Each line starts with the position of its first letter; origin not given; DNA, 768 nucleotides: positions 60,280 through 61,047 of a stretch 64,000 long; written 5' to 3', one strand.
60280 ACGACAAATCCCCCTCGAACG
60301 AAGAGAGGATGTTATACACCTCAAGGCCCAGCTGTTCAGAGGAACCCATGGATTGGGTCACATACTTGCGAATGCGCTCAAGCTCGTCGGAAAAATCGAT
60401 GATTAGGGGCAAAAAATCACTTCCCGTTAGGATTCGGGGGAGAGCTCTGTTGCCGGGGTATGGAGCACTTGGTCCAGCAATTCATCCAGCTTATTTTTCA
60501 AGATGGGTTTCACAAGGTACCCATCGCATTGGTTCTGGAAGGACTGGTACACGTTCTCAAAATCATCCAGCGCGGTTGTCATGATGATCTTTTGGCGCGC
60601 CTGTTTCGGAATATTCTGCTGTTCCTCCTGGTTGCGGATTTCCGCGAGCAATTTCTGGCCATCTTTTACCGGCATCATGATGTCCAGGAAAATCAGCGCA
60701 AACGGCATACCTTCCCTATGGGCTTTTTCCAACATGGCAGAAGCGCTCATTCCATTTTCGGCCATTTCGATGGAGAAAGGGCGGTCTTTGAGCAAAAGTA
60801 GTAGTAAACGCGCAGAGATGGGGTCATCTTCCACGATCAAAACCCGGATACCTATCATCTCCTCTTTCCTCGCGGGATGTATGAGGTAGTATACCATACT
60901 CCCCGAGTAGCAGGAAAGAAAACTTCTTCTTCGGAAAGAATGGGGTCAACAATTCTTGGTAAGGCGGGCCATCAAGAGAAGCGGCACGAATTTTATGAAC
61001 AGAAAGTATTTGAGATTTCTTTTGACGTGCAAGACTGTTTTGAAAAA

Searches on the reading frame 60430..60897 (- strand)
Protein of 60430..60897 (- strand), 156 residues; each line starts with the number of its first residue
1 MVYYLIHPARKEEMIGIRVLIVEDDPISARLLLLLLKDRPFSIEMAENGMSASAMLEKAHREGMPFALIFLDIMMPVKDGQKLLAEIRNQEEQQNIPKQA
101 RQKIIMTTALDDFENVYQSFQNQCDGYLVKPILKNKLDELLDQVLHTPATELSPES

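Call 20: search_protein_families(library=pfam, proteins=[window:60430-60897:-], max_evalue=0.00001)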
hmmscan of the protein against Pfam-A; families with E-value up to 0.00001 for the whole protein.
window:60430-60897:- (156 aa): 1 family
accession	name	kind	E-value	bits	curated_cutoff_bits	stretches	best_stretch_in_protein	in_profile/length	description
PF00072.30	Response_reg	-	7.9e-18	65.1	30.2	1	19-140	1-109/111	Response regulator receiver domain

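Call 61: find_encoding_contigs(protein=window:60430-60858:-, flank=10000, max_places=3)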
Protein window:60430-60858:- (143 aa): 11 contigs read that carry it; 3 places shown.
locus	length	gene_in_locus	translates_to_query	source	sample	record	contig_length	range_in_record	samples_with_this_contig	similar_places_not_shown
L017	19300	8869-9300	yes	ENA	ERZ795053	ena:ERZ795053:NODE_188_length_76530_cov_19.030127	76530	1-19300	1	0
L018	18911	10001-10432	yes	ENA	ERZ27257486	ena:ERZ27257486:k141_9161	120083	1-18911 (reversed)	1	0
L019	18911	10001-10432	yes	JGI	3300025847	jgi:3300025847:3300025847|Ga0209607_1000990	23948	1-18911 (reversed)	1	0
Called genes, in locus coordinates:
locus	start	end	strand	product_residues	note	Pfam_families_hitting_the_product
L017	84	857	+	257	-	PF06500:FrsA-like (weak), PF02129:Peptidase_S15 (weak), PF02230:Abhydrolase_2 (faint), PF12146:Hydrolase_4, PF00561:Abhydrolase_1, PF12697:Abhydrolase_6, PF00326:Peptidase_S9, PF00561:Abhydrolase_1 (weak), +1 more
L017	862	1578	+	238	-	PF02592:Vut_1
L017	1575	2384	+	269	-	PF02146:SIR2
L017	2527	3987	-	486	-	PF02347:GDC-P, PF00266:Aminotran_5, PF21478:GcvP2_C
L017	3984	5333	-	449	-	PF02347:GDC-P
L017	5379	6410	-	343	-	PF01244:Peptidase_M19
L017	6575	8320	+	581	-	PF08439:Peptidase_M3_N (weak), PF01432:Peptidase_M3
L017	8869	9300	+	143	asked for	PF00072:Response_reg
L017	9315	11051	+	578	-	-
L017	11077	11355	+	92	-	PF13466:STAS_2 (weak)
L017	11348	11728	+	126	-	PF00072:Response_reg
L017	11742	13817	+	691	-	PF01627:Hpt, PF02895:H-kinase_dim, PF02518:HATPase_c, PF01584:CheW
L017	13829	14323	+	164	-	PF03975:CheD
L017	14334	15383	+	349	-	PF00072:Response_reg, PF01339:CheB_methylest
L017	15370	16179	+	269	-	PF03705:CheR_N, PF01739:CheR, PF08242:Methyltransf_12 (faint), PF13489:Methyltransf_23 (weak), PF13649:Methyltransf_25 (faint)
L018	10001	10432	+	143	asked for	PF00072:Response_reg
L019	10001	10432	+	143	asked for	PF00072:Response_reg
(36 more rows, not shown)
